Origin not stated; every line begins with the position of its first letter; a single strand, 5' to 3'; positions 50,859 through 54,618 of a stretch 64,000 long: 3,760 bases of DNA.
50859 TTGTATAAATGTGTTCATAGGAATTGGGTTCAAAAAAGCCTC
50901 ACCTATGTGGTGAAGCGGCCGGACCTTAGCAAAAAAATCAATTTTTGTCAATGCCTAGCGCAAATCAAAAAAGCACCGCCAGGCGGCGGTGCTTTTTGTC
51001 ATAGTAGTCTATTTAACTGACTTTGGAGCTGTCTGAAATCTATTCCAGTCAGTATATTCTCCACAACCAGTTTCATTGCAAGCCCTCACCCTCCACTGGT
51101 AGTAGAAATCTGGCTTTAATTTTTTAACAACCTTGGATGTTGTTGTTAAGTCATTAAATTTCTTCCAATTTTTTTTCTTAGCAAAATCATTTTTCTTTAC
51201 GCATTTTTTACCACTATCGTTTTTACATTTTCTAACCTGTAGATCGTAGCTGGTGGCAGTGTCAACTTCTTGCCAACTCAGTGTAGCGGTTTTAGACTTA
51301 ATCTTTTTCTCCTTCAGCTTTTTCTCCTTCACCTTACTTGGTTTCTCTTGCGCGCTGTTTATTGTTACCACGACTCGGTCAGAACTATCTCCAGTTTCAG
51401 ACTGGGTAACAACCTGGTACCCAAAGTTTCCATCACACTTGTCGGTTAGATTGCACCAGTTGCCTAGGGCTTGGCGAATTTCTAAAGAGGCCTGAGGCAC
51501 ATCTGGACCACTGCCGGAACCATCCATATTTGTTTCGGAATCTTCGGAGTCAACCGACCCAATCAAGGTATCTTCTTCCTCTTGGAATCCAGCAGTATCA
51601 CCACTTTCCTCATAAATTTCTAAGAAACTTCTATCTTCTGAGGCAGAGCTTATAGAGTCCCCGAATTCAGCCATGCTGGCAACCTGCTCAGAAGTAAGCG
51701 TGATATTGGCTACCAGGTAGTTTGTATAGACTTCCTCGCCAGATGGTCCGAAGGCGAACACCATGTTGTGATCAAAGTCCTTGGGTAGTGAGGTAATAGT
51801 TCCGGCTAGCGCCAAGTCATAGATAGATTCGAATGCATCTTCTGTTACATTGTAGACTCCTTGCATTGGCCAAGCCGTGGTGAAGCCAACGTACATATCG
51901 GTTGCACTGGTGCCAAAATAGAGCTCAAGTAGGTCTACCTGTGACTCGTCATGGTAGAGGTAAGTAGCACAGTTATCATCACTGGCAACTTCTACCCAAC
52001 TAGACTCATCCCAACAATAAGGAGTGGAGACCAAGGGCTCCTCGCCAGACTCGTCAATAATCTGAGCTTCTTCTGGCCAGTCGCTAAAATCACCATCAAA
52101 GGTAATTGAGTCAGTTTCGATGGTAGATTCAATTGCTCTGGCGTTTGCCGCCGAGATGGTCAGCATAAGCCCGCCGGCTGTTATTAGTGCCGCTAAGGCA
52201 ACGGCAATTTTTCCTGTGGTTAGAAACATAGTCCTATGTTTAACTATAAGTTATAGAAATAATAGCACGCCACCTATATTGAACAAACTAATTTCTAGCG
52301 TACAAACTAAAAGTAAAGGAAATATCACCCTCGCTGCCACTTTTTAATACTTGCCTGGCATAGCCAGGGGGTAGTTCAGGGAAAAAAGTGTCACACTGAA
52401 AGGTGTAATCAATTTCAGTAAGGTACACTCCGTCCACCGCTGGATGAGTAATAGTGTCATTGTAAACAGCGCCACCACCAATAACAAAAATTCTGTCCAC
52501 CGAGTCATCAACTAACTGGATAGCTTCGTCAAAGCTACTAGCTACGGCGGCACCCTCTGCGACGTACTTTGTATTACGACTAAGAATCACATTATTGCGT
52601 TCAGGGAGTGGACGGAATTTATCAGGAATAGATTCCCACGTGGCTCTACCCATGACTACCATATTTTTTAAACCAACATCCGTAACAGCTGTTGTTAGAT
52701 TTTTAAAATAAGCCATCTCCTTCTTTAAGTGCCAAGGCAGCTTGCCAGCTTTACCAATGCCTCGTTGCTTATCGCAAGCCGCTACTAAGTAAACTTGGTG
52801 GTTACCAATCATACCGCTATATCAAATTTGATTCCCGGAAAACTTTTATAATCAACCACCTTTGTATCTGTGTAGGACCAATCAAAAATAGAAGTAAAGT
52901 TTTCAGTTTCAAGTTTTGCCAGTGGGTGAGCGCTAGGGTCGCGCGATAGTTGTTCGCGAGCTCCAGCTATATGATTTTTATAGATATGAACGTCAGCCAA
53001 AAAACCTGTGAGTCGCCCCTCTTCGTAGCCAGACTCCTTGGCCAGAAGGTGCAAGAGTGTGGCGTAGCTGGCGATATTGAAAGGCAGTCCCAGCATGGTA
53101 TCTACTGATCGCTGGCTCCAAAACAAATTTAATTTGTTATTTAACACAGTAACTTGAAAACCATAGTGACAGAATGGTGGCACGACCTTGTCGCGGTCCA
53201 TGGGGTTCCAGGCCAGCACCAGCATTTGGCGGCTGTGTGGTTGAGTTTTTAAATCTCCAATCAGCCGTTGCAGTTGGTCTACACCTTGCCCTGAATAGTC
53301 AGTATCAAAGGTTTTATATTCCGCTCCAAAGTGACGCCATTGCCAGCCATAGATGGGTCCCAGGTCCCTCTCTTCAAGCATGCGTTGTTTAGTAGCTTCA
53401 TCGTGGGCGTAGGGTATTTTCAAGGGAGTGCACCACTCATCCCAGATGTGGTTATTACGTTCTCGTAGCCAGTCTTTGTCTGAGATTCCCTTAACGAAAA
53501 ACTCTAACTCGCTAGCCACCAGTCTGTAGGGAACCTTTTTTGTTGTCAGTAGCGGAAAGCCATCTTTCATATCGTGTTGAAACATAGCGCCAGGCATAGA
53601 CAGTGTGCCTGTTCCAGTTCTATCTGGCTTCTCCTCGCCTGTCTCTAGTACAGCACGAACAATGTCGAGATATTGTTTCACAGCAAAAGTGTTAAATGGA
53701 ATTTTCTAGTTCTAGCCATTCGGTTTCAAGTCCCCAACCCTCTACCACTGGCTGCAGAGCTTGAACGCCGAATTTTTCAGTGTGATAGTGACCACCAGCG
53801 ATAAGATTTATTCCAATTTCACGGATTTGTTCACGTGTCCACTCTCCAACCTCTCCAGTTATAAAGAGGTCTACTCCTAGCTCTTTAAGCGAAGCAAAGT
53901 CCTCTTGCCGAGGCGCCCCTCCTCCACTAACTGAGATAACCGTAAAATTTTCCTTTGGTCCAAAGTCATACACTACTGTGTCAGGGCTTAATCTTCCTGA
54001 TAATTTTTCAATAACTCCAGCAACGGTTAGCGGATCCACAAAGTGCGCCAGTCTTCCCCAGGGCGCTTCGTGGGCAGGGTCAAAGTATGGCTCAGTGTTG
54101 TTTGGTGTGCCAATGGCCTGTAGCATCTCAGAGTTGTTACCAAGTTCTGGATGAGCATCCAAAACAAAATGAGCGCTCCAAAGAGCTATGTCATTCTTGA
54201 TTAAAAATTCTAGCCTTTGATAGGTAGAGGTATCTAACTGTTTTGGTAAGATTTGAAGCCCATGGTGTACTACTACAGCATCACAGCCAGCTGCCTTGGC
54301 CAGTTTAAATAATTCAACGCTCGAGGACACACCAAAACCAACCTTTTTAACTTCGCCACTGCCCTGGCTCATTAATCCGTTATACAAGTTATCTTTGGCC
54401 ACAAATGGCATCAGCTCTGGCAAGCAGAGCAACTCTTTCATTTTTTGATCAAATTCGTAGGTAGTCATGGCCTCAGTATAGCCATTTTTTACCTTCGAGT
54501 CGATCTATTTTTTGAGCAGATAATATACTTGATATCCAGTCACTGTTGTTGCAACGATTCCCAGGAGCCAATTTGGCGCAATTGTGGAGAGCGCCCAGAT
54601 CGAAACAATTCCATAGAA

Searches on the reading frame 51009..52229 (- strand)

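Call 64: search_protein_families(library=pfam, proteins=[window:51009-52229:-], max_evalue=0.1)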
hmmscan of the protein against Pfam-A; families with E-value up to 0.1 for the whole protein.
window:51009-52229:- (406 aa): 4 families
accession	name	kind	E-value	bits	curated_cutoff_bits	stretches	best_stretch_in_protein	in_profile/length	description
PF00041.27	fn3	-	5.1e-05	23.8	25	1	308-393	9-78/84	Fibronectin type III domain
PF25059.1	FN3_DSCAM-DSCAML_C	-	7.3e-05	23.5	39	1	351-392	31-73/89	DSCAM/DSCAML C-terminal Fn3-like domain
PF16656.11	Pur_ac_phosph_N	-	0.004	18.1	30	1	311-400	11-93/93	Purple acid Phosphatase, N-terminal domain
PF25788.1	Ig_Rha78A_N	-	0.0052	17.5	27.4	1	309-401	14-102/105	Rha78A-like, N-terminal immunoglobulin domain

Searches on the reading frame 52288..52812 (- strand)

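Call 73: search_protein_families(library=pfam, proteins=[window:52288-52812:-], max_evalue=0.0001)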
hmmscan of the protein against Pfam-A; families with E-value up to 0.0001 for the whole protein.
window:52288-52812:- (174 aa): 1 family
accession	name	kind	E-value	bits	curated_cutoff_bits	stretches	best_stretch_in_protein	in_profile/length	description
PF00186.24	DHFR_1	-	2.8e-39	134.8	25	1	7-152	2-135/159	Dihydrofolate reductase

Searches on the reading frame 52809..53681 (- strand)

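Call 62: search_protein_families(library=pfam, proteins=[window:52809-53681:-], max_evalue=0.001)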
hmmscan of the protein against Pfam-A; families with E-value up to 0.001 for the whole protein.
window:52809-53681:- (290 aa): 1 family
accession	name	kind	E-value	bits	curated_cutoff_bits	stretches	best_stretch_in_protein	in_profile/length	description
PF00303.24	Thymidylat_synt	-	1.1e-87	294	24.3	1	2-290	1-266/266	Thymidylate synthase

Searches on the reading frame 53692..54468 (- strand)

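Call 62: search_protein_families(library=pfam, proteins=[window:53692-54468:-], max_evalue=0.001)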
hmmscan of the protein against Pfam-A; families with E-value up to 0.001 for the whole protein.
window:53692-54468:- (258 aa): 1 family
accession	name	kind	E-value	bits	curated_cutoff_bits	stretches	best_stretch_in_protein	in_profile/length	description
PF01784.24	DUF34_NIF3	-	1.4e-38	133.4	23.4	1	24-247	19-245/256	Duf34/NIF3 (NGG1p interacting factor 3)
